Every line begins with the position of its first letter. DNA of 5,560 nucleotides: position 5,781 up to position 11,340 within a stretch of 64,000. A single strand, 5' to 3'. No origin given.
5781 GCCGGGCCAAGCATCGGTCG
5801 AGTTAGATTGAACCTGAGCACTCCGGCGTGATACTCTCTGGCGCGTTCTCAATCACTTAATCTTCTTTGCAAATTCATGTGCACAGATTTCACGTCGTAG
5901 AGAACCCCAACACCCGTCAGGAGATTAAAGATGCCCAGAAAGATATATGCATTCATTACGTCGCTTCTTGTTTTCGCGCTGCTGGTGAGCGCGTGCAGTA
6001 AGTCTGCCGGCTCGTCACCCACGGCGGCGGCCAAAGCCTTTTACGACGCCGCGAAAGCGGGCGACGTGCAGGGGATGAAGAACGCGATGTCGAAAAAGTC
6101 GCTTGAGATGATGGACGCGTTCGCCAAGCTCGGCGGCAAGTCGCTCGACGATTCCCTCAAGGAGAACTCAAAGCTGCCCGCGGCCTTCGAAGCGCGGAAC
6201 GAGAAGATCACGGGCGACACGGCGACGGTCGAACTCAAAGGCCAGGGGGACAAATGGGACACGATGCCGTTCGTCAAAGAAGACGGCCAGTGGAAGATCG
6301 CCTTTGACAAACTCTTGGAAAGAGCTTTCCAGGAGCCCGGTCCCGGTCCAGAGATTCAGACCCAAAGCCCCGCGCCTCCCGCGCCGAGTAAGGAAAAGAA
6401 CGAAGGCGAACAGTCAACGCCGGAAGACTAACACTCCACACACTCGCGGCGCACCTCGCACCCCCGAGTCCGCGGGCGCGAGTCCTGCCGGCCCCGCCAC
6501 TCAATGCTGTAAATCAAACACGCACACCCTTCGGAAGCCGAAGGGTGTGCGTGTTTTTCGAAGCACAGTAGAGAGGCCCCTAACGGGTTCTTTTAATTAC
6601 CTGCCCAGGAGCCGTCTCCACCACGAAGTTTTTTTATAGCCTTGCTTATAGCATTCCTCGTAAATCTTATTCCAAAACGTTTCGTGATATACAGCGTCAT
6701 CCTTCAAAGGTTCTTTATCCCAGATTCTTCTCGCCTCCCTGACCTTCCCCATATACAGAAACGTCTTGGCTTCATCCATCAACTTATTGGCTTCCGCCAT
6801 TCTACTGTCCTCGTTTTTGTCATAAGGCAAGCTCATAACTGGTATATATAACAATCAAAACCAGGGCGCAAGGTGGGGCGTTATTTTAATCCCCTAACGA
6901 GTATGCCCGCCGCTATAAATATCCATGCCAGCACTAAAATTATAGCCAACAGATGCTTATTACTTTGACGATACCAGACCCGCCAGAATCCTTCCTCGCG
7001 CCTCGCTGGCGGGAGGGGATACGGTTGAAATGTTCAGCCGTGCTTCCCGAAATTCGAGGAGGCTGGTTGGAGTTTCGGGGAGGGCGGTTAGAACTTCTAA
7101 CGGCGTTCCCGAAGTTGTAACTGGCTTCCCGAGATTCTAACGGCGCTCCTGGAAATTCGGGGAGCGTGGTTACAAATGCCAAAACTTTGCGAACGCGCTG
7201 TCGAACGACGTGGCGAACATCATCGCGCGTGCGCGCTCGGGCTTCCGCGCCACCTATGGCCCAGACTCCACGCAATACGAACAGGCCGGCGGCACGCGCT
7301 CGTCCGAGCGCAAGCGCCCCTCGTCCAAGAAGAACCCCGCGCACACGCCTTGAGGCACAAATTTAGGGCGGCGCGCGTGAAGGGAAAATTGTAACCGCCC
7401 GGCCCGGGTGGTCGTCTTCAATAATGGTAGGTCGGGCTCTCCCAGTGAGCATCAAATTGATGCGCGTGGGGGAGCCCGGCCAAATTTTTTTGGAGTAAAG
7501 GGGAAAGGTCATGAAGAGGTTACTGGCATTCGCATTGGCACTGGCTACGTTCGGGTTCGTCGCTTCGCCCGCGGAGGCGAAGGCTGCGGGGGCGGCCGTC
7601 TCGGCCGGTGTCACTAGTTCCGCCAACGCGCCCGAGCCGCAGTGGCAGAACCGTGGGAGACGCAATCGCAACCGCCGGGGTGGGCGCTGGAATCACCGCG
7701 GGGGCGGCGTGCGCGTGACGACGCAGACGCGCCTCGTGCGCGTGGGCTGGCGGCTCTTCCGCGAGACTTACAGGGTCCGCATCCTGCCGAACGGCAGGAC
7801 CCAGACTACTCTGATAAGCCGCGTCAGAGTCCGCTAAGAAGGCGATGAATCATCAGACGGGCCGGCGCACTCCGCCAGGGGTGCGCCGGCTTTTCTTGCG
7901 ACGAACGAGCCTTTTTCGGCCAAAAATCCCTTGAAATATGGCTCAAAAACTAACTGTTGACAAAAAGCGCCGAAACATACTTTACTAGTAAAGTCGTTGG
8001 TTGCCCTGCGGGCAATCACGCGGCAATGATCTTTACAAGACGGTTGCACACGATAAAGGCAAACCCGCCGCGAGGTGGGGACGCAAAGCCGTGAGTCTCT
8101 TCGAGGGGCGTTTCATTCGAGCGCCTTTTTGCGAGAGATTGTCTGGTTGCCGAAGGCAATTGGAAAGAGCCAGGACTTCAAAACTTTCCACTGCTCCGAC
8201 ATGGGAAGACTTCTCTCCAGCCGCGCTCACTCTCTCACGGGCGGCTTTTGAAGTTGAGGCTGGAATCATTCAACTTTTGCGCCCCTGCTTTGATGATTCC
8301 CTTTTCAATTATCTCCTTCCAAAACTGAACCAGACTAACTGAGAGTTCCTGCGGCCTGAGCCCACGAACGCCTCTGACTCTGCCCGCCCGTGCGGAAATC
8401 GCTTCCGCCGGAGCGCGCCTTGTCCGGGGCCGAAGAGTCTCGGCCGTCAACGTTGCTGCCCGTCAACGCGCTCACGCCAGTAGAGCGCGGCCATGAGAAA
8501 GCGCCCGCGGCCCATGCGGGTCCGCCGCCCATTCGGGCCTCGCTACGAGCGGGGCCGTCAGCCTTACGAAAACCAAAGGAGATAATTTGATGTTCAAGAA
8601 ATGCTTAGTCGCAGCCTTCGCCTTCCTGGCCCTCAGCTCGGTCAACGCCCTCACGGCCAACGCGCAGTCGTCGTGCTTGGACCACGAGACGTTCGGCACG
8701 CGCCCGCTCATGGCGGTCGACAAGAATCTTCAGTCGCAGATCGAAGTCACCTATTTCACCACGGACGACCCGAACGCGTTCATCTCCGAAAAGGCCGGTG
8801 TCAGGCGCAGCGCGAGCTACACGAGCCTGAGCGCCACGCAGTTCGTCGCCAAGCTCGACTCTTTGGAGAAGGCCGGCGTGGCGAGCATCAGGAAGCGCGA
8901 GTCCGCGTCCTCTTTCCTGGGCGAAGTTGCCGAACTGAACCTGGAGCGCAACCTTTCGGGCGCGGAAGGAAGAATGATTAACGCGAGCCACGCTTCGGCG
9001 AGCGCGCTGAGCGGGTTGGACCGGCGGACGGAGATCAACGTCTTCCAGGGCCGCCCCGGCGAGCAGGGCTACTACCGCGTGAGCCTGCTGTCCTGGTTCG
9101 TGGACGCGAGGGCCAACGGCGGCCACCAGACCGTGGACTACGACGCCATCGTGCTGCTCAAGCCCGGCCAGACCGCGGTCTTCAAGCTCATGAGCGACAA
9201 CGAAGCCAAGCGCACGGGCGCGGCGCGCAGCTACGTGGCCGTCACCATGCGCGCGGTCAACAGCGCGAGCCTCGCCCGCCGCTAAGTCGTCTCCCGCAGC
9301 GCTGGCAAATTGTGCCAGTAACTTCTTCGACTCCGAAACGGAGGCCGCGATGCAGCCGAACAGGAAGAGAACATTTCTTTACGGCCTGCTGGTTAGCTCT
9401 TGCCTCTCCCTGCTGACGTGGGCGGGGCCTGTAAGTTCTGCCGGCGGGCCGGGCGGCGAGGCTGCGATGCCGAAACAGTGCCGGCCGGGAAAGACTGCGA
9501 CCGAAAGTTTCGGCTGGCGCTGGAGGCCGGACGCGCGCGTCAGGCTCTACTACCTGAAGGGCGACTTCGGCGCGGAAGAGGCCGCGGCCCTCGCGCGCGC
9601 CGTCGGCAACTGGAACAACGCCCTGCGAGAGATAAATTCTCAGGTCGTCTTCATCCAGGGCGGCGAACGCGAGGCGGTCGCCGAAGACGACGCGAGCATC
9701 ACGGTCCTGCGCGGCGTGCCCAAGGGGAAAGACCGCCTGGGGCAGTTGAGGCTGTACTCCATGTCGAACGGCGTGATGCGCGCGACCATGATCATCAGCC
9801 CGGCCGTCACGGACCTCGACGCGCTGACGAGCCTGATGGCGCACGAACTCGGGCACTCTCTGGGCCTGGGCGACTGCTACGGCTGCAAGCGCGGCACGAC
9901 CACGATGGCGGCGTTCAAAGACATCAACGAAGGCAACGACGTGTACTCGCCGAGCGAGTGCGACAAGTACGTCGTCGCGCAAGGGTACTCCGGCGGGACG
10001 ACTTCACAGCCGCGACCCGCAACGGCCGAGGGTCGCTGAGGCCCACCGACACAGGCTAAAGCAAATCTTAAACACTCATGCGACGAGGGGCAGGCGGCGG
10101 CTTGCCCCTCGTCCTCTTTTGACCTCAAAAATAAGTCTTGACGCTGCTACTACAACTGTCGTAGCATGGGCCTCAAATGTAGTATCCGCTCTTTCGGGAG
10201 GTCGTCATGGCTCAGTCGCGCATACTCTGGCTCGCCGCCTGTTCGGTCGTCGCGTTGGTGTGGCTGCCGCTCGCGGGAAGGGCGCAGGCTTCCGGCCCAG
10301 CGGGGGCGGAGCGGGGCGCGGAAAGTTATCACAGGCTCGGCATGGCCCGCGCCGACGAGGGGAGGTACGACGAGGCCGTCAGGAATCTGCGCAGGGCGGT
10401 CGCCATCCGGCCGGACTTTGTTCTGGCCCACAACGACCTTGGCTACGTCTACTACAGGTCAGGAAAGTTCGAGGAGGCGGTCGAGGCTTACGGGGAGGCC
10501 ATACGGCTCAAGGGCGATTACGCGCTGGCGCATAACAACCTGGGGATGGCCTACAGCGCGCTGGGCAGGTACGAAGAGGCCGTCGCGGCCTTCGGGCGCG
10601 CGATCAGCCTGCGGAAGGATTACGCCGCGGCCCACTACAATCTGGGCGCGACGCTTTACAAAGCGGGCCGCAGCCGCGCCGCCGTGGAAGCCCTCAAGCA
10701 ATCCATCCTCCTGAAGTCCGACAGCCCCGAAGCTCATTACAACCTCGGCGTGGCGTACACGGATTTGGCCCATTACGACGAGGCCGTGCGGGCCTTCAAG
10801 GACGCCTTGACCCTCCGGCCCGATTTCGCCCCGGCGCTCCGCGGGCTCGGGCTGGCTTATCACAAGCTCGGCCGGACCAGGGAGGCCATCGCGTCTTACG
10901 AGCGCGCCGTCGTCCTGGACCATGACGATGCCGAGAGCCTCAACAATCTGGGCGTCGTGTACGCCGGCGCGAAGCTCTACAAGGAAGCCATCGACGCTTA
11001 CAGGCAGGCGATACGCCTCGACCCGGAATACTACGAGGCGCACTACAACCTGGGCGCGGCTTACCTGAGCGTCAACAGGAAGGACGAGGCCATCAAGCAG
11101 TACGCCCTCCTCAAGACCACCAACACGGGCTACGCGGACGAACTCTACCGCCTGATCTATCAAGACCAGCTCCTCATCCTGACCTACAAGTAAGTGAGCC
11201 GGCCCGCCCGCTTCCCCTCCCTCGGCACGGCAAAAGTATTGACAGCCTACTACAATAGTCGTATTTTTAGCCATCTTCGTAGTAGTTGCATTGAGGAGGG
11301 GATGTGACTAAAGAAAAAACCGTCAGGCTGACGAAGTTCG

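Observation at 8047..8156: Candidate c-di-GMP-I (GEMM-I) riboswitch ahead of a secreted-protein / metalloprotease pair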

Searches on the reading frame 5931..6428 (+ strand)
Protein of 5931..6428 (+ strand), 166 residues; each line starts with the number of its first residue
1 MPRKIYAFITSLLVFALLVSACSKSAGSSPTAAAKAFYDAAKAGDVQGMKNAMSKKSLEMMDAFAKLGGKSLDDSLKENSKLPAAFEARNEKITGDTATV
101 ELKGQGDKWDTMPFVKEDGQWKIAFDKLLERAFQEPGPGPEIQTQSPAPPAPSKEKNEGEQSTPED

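Call 9: search_protein_families(library=pfam, proteins=[window:5931-6428:+], max_evalue=0.01)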
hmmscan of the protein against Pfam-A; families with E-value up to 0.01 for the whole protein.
window:5931-6428:+ (166 aa): 2 families
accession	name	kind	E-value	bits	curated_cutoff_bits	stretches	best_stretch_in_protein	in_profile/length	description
PF12870.14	DUF4878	-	5.1e-08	33.7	24.1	1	26-124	4-112/112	Domain of unknown function (DUF4878)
PF11453.13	DUF2950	-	0.0075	15.9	20.2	1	28-123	5-95/274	Protein of unknown function (DUF2950)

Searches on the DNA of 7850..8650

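Call 3: search_rna_families(source=window, start=7850, end=8650, threshold=evalue, max_evalue=10, show_alignments=4)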
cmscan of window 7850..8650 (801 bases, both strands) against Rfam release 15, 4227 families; matches with E-value up to 10: 8.
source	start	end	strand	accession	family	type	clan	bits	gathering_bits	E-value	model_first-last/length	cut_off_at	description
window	8049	8155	+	RF03167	c-di-GMP-I-GGC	Cis-reg; riboswitch;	CL00126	63.6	59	1.3e-14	1-80/80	no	c-di-GMP-I-GGC riboswitch aptamer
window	7861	7919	-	RF01683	P6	Gene; sRNA;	-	17.6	50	0.019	1-510/510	no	Pseudomonas sRNA P6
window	7850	7897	+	RF02883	BcKCsr2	Gene; sRNA;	-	16.9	40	0.29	82-129/129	5'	Burkholderia sRNA 2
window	8184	8235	+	RF01057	SAH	Cis-reg; riboswitch;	-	14.6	37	5.7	1-78/78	no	SAH (S-adenosyl-L-homocysteine) riboswitch aptamer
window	8464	8506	+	RF01696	Chlorobi-1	Gene; sRNA;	-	14.5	50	0.59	1-67/67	no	Chlorobi-1 RNA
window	8285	8354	+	RF01172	sn2343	Gene; snRNA; snoRNA; CD-box;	-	13.3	60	8.5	1-78/78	no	Small nucleolar RNA sn2343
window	8398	8448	-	RF01763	Guanidine-III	Cis-reg; riboswitch;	-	13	36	5.3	1-67/67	no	Guanidine-III riboswitch aptamer (yKKC-III)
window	7904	7969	-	RF02675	Ysr141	Gene; sRNA;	-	10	196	4.3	1-255/255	no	Yersinia sRNA 141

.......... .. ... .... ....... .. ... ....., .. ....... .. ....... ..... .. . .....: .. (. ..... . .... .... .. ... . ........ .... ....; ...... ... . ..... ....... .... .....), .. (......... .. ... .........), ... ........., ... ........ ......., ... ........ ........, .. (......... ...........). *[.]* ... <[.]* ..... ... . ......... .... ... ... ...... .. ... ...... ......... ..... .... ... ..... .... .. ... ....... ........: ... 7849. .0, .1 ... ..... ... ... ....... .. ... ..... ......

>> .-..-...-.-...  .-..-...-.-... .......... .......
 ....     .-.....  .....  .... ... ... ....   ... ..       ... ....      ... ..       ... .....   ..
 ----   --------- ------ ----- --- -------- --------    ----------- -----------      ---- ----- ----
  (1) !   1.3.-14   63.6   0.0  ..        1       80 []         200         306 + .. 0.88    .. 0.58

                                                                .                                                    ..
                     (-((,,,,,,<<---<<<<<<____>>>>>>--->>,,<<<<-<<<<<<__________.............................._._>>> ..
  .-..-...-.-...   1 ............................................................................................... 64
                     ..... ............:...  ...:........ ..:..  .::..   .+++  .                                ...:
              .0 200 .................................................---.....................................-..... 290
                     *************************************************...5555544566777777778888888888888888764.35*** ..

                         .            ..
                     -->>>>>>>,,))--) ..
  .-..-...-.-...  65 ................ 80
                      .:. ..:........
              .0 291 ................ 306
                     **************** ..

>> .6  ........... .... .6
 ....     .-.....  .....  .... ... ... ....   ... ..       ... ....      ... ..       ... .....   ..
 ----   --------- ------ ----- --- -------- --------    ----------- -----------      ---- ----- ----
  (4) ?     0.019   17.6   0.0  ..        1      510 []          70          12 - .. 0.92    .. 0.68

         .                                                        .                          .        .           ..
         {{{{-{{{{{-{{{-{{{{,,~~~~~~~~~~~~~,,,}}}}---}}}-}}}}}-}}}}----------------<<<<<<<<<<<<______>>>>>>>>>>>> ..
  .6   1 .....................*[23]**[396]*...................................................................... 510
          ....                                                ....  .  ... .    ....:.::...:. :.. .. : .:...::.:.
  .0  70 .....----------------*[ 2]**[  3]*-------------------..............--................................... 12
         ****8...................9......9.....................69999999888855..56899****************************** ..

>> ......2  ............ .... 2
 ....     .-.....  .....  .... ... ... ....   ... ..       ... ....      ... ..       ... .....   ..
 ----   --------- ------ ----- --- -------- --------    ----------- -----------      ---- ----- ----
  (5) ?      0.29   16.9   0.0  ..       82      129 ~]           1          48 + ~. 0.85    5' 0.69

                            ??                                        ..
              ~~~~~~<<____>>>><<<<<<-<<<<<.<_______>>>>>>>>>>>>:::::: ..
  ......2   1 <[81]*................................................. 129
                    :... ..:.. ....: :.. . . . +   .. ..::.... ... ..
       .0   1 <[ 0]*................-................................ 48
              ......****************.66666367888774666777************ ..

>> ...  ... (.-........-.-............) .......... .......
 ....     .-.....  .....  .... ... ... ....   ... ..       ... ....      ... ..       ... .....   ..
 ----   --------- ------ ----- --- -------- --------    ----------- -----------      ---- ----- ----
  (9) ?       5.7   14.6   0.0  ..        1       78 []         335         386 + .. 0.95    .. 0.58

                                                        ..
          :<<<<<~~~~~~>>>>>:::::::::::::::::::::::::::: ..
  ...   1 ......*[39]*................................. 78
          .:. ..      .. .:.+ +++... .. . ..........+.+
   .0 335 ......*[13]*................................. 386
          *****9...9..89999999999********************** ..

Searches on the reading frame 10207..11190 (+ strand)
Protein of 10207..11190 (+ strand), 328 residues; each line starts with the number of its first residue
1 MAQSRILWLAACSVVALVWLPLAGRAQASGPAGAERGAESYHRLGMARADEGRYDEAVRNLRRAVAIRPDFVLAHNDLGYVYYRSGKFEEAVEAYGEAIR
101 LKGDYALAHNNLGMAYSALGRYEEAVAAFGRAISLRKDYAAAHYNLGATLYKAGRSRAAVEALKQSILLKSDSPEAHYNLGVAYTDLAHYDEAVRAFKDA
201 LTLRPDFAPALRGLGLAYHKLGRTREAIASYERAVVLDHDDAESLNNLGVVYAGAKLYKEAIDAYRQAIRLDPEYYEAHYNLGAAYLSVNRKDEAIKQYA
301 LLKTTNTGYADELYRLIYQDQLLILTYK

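Call 9: search_protein_families(library=pfam, proteins=[window:10207-11190:+], max_evalue=0.01)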
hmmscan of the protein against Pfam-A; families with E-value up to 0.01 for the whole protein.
window:10207-11190:+ (328 aa): 34 families (the best 25 are shown)
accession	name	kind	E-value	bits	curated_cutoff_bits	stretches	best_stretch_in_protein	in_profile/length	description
PF13414.12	TPR_11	-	3e-68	225.7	26.8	7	79-120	1-42/42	TPR repeat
PF00515.34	TPR_1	-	3.5e-64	210.6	27.8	8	242-275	1-34/34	Tetratricopeptide repeat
PF07719.23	TPR_2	-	8.1e-56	182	27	7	106-138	1-33/34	Tetratricopeptide repeat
PF13181.12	TPR_8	-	1.5e-49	162.4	25.7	6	108-138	3-33/34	Tetratricopeptide repeat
PF13431.12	TPR_17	-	5.2e-42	139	24.4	5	264-296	1-33/34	Tetratricopeptide repeat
PF13424.12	TPR_12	-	9.6e-37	125.5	30.1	6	74-137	5-76/77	Tetratricopeptide repeat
PF13432.12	TPR_16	-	1.6e-36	124.8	32.7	6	43-103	2-62/65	Tetratricopeptide repeat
PF13176.12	TPR_7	-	6.3e-34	113.6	27.9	3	108-138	1-31/36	Tetratricopeptide repeat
PF14559.12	TPR_19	-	8.7e-33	112.9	25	6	50-106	3-59/68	Tetratricopeptide repeat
PF13374.12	TPR_10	-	1.7e-28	98.1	27.5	5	110-137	6-33/42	Tetratricopeptide repeat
PF13428.12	TPR_14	-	9.7e-25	85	23.5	5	39-78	2-41/44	Tetratricopeptide repeat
PF13174.12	TPR_6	-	3.3e-21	74.9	26.3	0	112-134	6-28/33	Tetratricopeptide repeat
PF12895.13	ANAPC3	-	4.5e-18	65.7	27.2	3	121-199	4-81/82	Anaphase-promoting complex, cyclosome, subunit 3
PF13371.12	TPR_9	-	2.5e-15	56.7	35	3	217-274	4-61/73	Tetratricopeptide repeat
PF07721.20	TPR_4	-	4.6e-15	55.1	27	0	107-129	2-24/26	Tetratricopeptide repeat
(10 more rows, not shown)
